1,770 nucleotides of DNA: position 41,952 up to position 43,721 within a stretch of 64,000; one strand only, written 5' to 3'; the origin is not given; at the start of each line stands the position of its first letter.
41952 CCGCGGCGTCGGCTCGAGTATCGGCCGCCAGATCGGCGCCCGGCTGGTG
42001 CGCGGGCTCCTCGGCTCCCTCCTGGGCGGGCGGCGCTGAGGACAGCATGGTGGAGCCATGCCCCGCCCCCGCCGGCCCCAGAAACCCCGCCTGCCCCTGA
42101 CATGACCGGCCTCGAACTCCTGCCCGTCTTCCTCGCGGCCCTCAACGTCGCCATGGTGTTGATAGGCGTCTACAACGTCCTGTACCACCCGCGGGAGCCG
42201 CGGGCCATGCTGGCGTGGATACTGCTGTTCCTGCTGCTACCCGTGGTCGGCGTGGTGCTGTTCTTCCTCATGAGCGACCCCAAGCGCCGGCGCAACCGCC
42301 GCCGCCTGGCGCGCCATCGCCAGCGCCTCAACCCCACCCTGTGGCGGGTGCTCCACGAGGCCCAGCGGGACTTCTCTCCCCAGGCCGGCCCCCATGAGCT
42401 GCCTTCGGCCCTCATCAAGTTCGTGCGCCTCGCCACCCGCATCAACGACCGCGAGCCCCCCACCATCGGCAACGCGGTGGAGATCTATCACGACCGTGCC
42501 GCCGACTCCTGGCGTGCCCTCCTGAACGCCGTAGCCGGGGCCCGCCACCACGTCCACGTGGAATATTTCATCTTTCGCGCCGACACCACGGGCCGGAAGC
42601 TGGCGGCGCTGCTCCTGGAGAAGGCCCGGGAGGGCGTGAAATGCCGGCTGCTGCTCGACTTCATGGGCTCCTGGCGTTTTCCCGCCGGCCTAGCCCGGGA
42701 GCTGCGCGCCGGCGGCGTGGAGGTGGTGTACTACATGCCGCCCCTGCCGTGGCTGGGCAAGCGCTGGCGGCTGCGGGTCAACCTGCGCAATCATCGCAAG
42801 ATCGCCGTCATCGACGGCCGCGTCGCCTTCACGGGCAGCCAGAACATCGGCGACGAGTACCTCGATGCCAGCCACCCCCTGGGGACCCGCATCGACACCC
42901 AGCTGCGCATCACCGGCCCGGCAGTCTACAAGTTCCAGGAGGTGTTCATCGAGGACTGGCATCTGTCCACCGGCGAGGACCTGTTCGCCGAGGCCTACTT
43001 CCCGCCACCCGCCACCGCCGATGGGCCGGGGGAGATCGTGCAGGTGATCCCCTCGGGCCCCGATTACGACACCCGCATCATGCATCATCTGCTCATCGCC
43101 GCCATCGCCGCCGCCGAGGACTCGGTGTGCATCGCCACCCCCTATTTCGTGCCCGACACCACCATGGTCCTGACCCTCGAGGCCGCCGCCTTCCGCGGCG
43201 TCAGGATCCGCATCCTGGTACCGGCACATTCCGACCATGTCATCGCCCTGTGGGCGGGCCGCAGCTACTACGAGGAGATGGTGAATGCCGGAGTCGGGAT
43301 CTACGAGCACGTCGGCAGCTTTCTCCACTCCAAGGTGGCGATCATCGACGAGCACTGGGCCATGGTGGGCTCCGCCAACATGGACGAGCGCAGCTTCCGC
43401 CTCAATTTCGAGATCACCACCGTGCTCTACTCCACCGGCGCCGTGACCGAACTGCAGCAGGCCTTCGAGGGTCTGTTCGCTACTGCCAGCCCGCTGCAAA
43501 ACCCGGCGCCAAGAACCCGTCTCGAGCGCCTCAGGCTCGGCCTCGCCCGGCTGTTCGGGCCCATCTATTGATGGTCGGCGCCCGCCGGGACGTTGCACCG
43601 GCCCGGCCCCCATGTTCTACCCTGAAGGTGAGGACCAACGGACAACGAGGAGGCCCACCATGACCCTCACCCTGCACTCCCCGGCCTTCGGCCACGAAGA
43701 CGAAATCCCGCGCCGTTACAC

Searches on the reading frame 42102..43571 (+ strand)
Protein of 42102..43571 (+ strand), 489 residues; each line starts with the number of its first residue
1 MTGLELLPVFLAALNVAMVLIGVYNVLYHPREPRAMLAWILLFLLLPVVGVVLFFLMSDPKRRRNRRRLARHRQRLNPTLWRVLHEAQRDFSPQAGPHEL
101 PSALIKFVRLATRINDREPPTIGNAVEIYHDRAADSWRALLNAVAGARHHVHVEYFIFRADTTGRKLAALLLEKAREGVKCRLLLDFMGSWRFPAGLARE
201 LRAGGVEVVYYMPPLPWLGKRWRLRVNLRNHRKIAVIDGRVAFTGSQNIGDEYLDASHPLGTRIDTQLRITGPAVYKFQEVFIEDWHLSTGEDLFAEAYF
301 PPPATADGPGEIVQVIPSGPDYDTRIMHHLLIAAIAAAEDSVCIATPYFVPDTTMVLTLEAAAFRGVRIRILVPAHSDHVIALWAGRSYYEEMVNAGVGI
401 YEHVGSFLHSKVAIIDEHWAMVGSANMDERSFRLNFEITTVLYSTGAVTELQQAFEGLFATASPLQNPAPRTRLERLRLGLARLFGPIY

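Call 21: search_protein_families(library=pfam, proteins=[window:42102-43571:+], max_evalue=0.01)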
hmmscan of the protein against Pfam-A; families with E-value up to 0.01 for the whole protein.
window:42102-43571:+ (489 aa): 4 families
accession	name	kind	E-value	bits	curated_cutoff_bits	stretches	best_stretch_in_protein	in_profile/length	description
PF13091.12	PLDc_2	-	1.6e-48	164.3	27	2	331-457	1-130/132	PLD-like domain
PF00614.28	PLDc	-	5.4e-14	51.9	21.9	2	407-431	4-28/28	Phospholipase D Active site motif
PF13396.11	PLDc_N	-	1.7e-05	25.1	23.3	1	19-56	3-39/42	Phospholipase_D-nuclease N-terminal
PF19865.4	DUF6338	-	0.0047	17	26.5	1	27-83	77-124/205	Family of unknown function (DUF6338)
